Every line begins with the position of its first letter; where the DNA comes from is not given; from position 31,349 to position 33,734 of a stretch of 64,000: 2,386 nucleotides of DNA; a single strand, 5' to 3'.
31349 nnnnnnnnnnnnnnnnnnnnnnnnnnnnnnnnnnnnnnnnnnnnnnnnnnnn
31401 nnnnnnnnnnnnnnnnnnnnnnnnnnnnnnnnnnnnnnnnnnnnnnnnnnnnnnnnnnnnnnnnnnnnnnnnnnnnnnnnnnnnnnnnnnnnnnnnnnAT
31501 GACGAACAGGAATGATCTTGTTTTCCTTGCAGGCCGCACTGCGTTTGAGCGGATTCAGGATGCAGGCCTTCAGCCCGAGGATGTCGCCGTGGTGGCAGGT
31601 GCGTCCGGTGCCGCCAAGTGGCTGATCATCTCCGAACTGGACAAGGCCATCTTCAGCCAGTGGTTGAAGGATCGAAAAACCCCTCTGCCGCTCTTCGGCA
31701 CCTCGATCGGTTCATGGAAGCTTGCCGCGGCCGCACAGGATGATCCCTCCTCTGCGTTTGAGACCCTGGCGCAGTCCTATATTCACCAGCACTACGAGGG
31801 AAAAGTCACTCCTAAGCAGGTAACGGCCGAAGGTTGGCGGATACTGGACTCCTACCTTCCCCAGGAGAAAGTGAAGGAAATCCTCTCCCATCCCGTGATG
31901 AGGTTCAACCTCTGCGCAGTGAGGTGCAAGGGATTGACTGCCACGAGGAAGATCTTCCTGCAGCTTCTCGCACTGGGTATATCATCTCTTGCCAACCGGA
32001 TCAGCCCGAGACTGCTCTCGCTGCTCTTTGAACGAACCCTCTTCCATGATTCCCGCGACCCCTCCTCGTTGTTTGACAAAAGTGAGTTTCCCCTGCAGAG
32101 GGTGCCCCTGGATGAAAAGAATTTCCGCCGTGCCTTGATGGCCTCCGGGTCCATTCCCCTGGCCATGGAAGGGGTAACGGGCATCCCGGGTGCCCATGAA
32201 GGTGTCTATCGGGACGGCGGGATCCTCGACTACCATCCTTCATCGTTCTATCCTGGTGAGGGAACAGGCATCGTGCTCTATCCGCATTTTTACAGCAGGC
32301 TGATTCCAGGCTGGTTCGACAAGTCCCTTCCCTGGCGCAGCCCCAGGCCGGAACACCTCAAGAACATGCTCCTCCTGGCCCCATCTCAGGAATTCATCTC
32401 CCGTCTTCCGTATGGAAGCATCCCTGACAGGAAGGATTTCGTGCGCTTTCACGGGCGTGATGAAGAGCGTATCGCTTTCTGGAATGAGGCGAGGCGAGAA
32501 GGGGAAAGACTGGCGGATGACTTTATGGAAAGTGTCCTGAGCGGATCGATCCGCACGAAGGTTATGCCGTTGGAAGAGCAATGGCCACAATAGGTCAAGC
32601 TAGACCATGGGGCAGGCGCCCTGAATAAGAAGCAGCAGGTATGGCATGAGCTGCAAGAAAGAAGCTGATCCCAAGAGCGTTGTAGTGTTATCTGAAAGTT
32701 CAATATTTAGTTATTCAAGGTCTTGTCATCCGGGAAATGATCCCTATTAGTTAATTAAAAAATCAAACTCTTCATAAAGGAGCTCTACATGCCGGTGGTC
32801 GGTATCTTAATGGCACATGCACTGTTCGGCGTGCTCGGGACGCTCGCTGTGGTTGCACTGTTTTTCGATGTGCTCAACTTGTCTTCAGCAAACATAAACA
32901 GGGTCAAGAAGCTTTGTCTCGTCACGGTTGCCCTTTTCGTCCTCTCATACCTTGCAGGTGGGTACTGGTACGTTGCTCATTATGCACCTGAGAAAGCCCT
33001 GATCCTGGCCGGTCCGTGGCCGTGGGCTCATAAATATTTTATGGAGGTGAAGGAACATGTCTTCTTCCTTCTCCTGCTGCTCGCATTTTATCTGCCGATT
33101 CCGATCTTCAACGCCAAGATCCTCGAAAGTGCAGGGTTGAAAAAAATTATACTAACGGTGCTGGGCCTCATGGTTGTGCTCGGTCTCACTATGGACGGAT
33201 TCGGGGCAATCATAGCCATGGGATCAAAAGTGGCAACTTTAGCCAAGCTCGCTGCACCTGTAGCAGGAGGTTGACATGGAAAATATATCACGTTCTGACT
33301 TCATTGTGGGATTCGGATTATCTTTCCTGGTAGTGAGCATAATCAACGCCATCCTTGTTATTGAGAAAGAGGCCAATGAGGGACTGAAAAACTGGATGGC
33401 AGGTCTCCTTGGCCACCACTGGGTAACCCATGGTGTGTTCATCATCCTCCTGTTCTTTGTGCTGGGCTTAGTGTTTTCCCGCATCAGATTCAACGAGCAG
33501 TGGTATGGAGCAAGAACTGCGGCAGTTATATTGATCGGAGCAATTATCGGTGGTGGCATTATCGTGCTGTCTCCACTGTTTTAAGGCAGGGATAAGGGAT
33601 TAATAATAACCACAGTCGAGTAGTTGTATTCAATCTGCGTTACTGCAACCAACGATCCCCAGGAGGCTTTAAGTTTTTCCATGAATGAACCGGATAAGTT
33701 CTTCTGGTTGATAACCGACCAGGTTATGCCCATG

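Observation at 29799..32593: B12-binding radical SAM enzyme translationally coupled to a patatin-like phospholipase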

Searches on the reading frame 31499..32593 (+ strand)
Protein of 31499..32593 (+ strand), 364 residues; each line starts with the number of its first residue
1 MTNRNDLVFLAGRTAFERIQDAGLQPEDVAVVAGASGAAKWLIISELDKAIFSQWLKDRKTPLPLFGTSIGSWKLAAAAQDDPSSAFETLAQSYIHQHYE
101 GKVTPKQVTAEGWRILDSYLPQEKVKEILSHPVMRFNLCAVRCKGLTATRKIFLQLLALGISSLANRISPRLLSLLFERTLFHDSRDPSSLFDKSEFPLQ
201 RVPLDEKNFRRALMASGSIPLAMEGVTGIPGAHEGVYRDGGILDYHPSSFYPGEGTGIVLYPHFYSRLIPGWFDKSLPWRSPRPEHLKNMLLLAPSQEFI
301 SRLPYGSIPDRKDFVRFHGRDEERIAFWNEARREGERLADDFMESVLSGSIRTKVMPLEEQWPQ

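Call 3: search_protein_families(library=pfam, proteins=[window:31499-32593:+], max_evalue=0.01)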
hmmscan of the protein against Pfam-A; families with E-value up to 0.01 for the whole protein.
window:31499-32593:+ (364 aa): 1 family
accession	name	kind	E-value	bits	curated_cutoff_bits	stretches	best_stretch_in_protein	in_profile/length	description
PF01734.28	Patatin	-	0.00051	20.7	27.7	1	60-245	26-184/191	Patatin-like phospholipase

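Call 4: search_protein_families(library=ncbifam, proteins=[window:31499-32593:+], max_evalue=0.01)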
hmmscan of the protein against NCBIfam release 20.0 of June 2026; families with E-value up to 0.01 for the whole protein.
window:31499-32593:+ (364 aa): 0 families

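Call 8: find_homologous_proteins(query=window:31499-32590:+, max_evalue=0.00001)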
Query window:31499-32590:+ (364 aa): 2121 proteins with E <= 0.00001 among 8000 candidates; the best 120 are listed.
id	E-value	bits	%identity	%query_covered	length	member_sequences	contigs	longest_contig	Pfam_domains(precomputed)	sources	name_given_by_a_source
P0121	4.1e-246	834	100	100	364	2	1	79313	-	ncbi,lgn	-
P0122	2.2e-154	532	67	98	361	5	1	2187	-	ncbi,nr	ncbi:MAG TPA: patatin-like phospholipase family protein [Deltaproteobacteria bacterium]|nr:patatin-l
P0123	1.3e-150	520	64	98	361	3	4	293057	PF01734.28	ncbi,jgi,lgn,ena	-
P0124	3.4e-150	518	64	97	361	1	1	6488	-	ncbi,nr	ncbi:MAG: patatin-like phospholipase family protein [Deltaproteobacteria bacterium]|nr:patatin-like 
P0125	2.6e-149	515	65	98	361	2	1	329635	PF01734.28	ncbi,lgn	-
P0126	5.6e-149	514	63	98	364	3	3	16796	-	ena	-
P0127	2.9e-148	512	62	98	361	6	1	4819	PF01734.28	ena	-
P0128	2.2e-147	509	63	98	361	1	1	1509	PF01734.28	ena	-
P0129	1.1e-146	507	63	98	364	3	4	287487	-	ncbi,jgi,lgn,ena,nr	ncbi:MAG TPA: patatin-like phospholipase family protein [Deltaproteobacteria bacterium]|nr:patatin-l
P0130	8.0e-146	504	62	98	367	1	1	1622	PF01734.28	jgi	-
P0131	9.6e-146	504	63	97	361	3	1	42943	PF01734.28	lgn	-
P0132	1.1e-145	503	62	98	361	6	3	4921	-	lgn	-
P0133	1.2e-145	503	65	98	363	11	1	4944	-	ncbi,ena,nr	ncbi:MAG TPA: patatin-like phospholipase family protein [Deltaproteobacteria bacterium]|nr:patatin-l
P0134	1.2e-144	500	63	98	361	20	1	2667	PF01734.28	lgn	-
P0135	4.9e-144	498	62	97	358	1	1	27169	PF01734.28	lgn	-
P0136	9.1e-144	497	62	98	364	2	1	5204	PF01734.28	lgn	-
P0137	2.5e-142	492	60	98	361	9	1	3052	PF01734.28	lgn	-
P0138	7.5e-140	484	60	98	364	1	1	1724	PF01734.28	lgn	-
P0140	6.3e-127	442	58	96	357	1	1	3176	PF01734.28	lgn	-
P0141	2.3e-117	410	56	96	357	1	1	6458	PF01734.28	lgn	-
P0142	3.5e-116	406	51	98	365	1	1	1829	PF01734.28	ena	-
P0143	4.1e-116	406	51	97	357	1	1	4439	PF01734.28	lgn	-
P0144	2.7e-115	403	50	100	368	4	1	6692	PF01734.28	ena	-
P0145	1.2e-114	401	50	97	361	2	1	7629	PF01734.28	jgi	-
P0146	2.7e-114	400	49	97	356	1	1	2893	PF01734.28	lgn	-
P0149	1.5e-113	398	53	96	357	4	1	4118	PF01734.28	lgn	-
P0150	1.7e-113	397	54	96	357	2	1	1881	PF01734.28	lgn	-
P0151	3.3e-113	397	51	96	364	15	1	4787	PF01734.28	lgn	-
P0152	4.7e-113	396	50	97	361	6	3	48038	PF01734.28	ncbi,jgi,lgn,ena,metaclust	metaclust:\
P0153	1.5e-112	394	52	98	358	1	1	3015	PF01734.28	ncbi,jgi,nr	ncbi:MAG: patatin-like phospholipase family protein [Deltaproteobacteria bacterium]|nr:patatin-like 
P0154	1.9e-112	394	50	96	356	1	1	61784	PF01734.28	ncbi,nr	ncbi:MAG: patatin-like phospholipase family protein [Desulfobacteraceae bacterium]|nr:patatin-like p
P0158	1.2e-111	391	51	98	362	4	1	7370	PF01734.28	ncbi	ncbi:MAG: patatin-like phospholipase family protein [Desulfotignum sp.]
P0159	1.7e-111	391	50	97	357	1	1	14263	PF01734.28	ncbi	-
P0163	2.4e-111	390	52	97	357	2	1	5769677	PF01734.28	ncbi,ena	-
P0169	1.9e-110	387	48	99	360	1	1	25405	PF01734.28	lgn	-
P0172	2.6e-110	387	53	96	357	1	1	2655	PF01734.28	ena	-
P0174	3.0e-110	387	53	96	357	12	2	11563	PF01734.28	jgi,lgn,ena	-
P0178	1.4e-109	385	52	97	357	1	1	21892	PF01734.28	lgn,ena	-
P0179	1.6e-109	384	53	96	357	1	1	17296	PF01734.28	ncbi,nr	ncbi:MAG: patatin-like phospholipase family protein [Desulfobacteraceae bacterium]|nr:patatin-like p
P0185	2.5e-109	384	50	98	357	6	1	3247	PF01734.28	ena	-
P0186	2.6e-109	384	51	98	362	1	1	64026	PF01734.28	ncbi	-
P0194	7.1e-109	382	50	96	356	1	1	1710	PF01734.28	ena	-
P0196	7.8e-109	382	51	98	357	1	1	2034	PF01734.28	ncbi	-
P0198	9.0e-109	382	49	96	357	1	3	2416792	-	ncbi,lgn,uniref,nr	ncbi:patatin-like phospholipase family protein [Desulfospira joergensenii]|uniref:patatin-like phosp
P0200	1.1e-108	382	50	97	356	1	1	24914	PF01734.28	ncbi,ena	-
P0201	1.6e-108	381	49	96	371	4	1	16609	PF01734.28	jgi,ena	-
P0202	1.6e-108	381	52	94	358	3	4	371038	PF01734.28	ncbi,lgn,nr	ncbi:MAG: patatin-like phospholipase family protein [Desulfobacteraceae bacterium]|nr:patatin-like p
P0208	4.2e-108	380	48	98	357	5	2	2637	PF01734.28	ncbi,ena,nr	ncbi:MAG: patatin-like phospholipase family protein [Desulfobacterales bacterium]|nr:patatin-like ph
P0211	1.1e-107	378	51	98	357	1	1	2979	PF01734.28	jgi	jgi:hypothetical protein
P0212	1.1e-107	378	49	98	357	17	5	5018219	PF01734.28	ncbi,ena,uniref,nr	ncbi:patatin-like phospholipase family protein [uncultured Desulfobacter sp.]|uniref:patatin-like ph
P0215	1.6e-107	378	49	96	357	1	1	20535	PF01734.28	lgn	-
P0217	1.9e-107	378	51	98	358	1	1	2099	PF01734.28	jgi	jgi:hypothetical protein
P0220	2.7e-107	377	49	98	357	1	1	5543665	PF01734.28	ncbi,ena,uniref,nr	ncbi:patatin-like phospholipase family protein [uncultured Desulfobacter sp.]|uniref:patatin-like ph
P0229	8.7e-107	375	48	97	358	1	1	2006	PF01734.28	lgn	-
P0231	9.7e-107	375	48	98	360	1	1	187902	PF01734.28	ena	-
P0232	1.1e-106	375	51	96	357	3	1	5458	PF01734.28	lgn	-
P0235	1.2e-106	375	48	97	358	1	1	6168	PF01734.28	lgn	-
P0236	1.2e-106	375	50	97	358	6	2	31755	PF01734.28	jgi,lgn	jgi:predicted acylesterase/phospholipase RssA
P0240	2.3e-106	374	51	96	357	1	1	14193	PF01734.28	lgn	-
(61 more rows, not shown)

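Call 24: find_encoding_contigs(protein=P0123, flank=7000, max_places=2)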
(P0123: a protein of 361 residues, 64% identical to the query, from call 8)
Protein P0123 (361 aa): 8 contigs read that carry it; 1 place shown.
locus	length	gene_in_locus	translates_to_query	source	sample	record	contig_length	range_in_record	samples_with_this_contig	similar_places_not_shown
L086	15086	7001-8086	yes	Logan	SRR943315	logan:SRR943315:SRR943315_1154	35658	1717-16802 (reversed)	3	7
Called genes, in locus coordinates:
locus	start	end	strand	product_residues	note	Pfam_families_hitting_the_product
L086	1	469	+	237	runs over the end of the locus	PF00376:MerR, PF13411:MerR_1, PF28507:Rv1828_C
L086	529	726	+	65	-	PF09962:DUF2196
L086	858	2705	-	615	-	PF00501:AMP-binding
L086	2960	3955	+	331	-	PF05987:DUF898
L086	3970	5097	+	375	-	PF23368:DUF7092 (faint), PF01435:Peptidase_M48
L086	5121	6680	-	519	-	PF01833:TIG (faint)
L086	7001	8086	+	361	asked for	PF01734:Patatin (weak)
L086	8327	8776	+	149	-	PF13673:Acetyltransf_10, PF00583:Acetyltransf_1, PF13508:Acetyltransf_7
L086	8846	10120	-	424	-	PF04055:Radical_SAM, PF13186:SPASM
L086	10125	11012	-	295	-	PF01040:UbiA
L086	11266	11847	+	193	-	PF00132:Hexapep, PF14602:Hexapep_2 (weak)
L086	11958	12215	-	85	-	-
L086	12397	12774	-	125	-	PF06262:Zincin_1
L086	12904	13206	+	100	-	-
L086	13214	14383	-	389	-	PF01321:Creatinase_N (weak), PF00557:Peptidase_M24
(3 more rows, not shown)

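Call 25: find_encoding_contigs(protein=P0163, flank=7000, max_places=1)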
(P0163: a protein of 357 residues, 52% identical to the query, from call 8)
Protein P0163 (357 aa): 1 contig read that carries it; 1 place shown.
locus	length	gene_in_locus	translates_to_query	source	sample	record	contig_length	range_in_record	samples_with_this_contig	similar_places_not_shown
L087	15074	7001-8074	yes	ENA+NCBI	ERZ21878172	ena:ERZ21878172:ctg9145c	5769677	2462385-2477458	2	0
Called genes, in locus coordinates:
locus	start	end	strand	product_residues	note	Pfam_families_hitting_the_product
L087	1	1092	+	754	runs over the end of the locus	PF00916:Sulfate_transp, PF01740:STAS, PF00027:cNMP_binding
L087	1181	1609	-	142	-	PF02085:Cytochrom_CIII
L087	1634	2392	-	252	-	PF12838:Fer4_7 (faint), PF13247:Fer4_11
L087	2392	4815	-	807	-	PF00384:Molybdopterin, PF01568:Molydop_binding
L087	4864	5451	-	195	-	PF04879:Molybdop_Fe4S4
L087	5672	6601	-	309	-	PF24859:FdhE_central (weak), PF24860:FdhE_C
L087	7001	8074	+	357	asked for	PF01734:Patatin (weak)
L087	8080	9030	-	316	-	PF03547:Mem_trans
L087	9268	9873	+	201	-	PF00440:TetR_N, PF13977:TetR_C_6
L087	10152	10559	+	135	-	PF02036:SCP2 (weak)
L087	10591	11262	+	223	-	PF09918:DUF2148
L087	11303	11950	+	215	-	PF09918:DUF2148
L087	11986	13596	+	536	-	PF00501:AMP-binding, PF13193:AMP-binding_C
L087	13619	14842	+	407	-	PF02771:Acyl-CoA_dh_N, PF02770:Acyl-CoA_dh_M, PF00441:Acyl-CoA_dh_1, PF08028:Acyl-CoA_dh_2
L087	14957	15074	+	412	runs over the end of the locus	PF00108:Thiolase_N, PF00109:ketoacyl-synt (weak), PF08545:ACP_syn_III (faint), PF02803:Thiolase_C (weak), PF22691:Thiolase_C_1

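Call 26: find_encoding_contigs(protein=P0198, flank=7000, max_places=1)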
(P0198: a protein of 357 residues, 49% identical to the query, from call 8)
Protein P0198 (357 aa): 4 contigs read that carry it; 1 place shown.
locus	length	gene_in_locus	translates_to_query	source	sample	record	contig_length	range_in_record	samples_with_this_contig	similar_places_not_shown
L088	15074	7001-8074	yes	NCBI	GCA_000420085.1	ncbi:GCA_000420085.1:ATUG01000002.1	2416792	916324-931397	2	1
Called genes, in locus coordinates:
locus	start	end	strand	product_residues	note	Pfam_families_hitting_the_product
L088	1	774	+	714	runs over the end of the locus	PF00672:HAMP, PF00015:MCPsignal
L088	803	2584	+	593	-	PF01321:Creatinase_N, PF16189:Creatinase_N_2, PF00557:Peptidase_M24, PF16188:Peptidase_M24_C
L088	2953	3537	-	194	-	PF18306:LDcluster4, PF03641:Lysine_decarbox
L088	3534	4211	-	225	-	PF12146:Hydrolase_4 (faint), PF20408:Abhydrolase_11, PF12695:Abhydrolase_5 (faint)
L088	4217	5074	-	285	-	PF03807:F420_oxidored, PF14748:P5CR_dimer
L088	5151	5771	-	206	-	PF01810:LysE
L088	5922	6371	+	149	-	PF13404:HTH_AsnC-type, PF13412:HTH_24, PF12802:MarR_2 (faint), PF01047:MarR (weak), PF01037:AsnC_trans_reg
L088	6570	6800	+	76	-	-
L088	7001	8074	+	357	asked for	-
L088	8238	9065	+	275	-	PF12849:PBP_like_2, PF01547:SBP_bac_1 (weak), PF13531:SBP_bac_11, PF12727:PBP_like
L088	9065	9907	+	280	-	PF00528:BPD_transp_1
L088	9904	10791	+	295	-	PF00528:BPD_transp_1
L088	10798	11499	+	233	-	PF00005:ABC_tran, PF13304:AAA_21 (faint)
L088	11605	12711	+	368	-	PF01118:Semialdhyde_dh, PF02774:Semialdhyde_dhC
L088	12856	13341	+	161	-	-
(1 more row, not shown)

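Call 33: predict_structure(alignment_id=A2)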
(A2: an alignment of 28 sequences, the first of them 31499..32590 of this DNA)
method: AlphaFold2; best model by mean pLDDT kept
length: 364 residues; sequences in the alignment: 28
mean_pLDDT: 92.3   pTM: 0.92
mean pLDDT of the five models: 92.3, 92.2, 91.8, 91.8, 91.4
residues with pLDDT >= 90: 299; 70-90: 47; 50-70: 15; < 50: 3
segments of 3 or more residues with pLDDT < 50: none
pLDDT, mean of each block of 10 residues (from residue 1): 77 95 96 90 98 97 94 98 98 94 92 97 96 96 95 95 95 95 85 81 97 96 96 97 77 73 91 90 87 96 95 92 97 97 97 93 57
secondary structure, 60 per line:
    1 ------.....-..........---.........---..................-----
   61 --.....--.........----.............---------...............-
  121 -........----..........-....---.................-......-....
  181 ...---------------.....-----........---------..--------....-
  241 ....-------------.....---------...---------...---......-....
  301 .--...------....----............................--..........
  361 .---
elements in order: E7-11 H13-22 E29-34 H38-55 E63-67 H70-78 H83-95 H105-119 H122-129 E134-143 H145-148 H152-168 H170-175 E177-183 E199-203 H209-216 E236-239 H241-244 E258-262 E290-295 H297-301 H313-316 H321-348 H351-354 E355-357 H358-361

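Call 39: fold_search(model_id=the predicted structure, library=pdb)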
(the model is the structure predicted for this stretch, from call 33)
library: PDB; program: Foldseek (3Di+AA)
matches with E <= 10: 498; with E <= 0.001: 9
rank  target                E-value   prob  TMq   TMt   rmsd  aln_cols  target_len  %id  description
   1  8zr9_A                8.1e-06  1.00  0.40  0.42   9.6       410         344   11  Cryo-EM structure of AbCapV filemant bound with 3',3'-cGAMP (released 2025-11-19)
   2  9jeh_A                1.9e-05  1.00  0.42  0.44   9.7       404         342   14  Cryo-EM structure of AbCapV dimer, apo form (released 2025-11-19)
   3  5fya_A                3.3e-05  1.00  0.39  0.54   9.6       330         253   17  Cubic crystal of the native PlpD (released 2016-04-06)
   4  9kh6_A                2.2e-04  1.00  0.46  0.50   8.8       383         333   12  cryo-EM structure of lipase/ligand/substrate complex (released 2026-03-04)
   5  9ion_B                2.8e-04  1.00  0.45  0.54  10.9       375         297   12  Cryo-EM structure of cUA bound CapE filament (released 2025-05-21)
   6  5fqu_B                3.7e-04  1.00  0.41  0.57   7.9       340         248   14  Orthorhombic crystal structure of of PlpD (selenomethionine derivative) (released 2016-04-06)
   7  5iz5_B                4.4e-04  0.99  0.38  0.22  12.4       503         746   11  Human GIVD cytosolic phospholipase A2 (released 2016-06-08)
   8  5fya_B                6.9e-04  1.00  0.41  0.56   9.6       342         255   14  Cubic crystal of the native PlpD (released 2016-04-06)
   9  9iop_C                8.1e-04  1.00  0.48  0.56   9.3       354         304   14  Cryo-EM structure of cUA and MAFP bound CapE filament (released 2025-05-21)
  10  9ion_D                1.2e-03  1.00  0.52  0.60   6.0       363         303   13  Cryo-EM structure of cUA bound CapE filament (released 2025-05-21)
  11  9ioq                  1.3e-03  1.00  0.44  0.50  12.4       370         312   12  Crystal structure of CapE bound cUA (released 2025-05-21)
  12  4kyi_G                1.5e-03  0.92  0.31  0.23  14.3       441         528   10  Crystal structure of the phospholipase VipD from Legionella pneumophila in complex with the human GTPase Rab5 (released 2014-08-13)
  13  9ion_A                1.8e-03  1.00  0.43  0.51  11.3       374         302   12  Cryo-EM structure of cUA bound CapE filament (released 2025-05-21)
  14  5iz5_A                2.0e-03  0.90  0.35  0.20  16.1       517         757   11  Human GIVD cytosolic phospholipase A2 (released 2016-06-08)
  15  4pkb                  2.4e-03  0.92  0.32  0.32  11.4       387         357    8  CRYSTAL STRUCTURE OF PATATIN-17 COMPLEXED WITH METHYL ARACHIDONYL FLUOROPHOSPHONATE (MAFP) (released 2014-10-01)
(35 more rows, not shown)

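Call 76: search_protein_families(library=padloc, proteins=[window:31499-32590:+], max_evalue=0.01)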
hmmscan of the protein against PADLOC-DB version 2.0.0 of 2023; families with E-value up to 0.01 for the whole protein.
window:31499-32590:+ (364 aa): 0 families

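Call 95: search_protein_families(library=ncbifam, proteins=[window:31499-32590:+], max_evalue=0.01)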
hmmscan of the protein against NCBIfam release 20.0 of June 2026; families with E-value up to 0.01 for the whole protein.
window:31499-32590:+ (364 aa): 0 families

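Call 97: search_protein_families(library=pfam, proteins=[L098:5981-6985:+], max_evalue=0.001)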
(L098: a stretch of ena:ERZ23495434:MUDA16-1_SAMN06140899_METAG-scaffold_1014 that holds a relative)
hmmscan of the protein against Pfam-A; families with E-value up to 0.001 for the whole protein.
L098:5981-6985:+ (335 aa): 2 families
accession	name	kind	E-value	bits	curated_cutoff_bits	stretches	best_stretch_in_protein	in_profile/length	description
PF01966.28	HD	-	1.7e-13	51.3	22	1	177-297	2-115/116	HD domain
PF01336.31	tRNA_anti-codon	-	5.4e-11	42.7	27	1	36-104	8-74/75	OB-fold nucleic acid binding domain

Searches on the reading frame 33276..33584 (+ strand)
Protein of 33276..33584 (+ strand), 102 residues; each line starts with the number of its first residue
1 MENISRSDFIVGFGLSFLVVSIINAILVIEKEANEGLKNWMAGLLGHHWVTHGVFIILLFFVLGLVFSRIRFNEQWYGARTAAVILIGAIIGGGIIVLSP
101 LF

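Call 3: search_protein_families(library=pfam, proteins=[window:33276-33584:+], max_evalue=0.01)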
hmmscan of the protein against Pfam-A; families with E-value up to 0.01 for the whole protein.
window:33276-33584:+ (102 aa): 2 families
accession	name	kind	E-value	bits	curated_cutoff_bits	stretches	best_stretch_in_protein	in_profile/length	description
PF14015.11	DUF4231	-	0.0029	18.4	24.7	1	15-84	22-79/103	Protein of unknown function (DUF4231)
PF01757.29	Acyl_transf_3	-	0.0075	15.8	31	1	10-98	157-228/326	Acyltransferase domain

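Call 4: search_protein_families(library=ncbifam, proteins=[window:33276-33584:+], max_evalue=0.01)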
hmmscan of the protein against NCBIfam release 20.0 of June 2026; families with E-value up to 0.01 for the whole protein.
window:33276-33584:+ (102 aa): 0 families

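Call 76: search_protein_families(library=padloc, proteins=[window:33276-33581:+], max_evalue=0.01)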
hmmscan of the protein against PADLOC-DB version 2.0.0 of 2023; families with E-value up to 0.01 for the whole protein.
window:33276-33581:+ (102 aa): 0 families
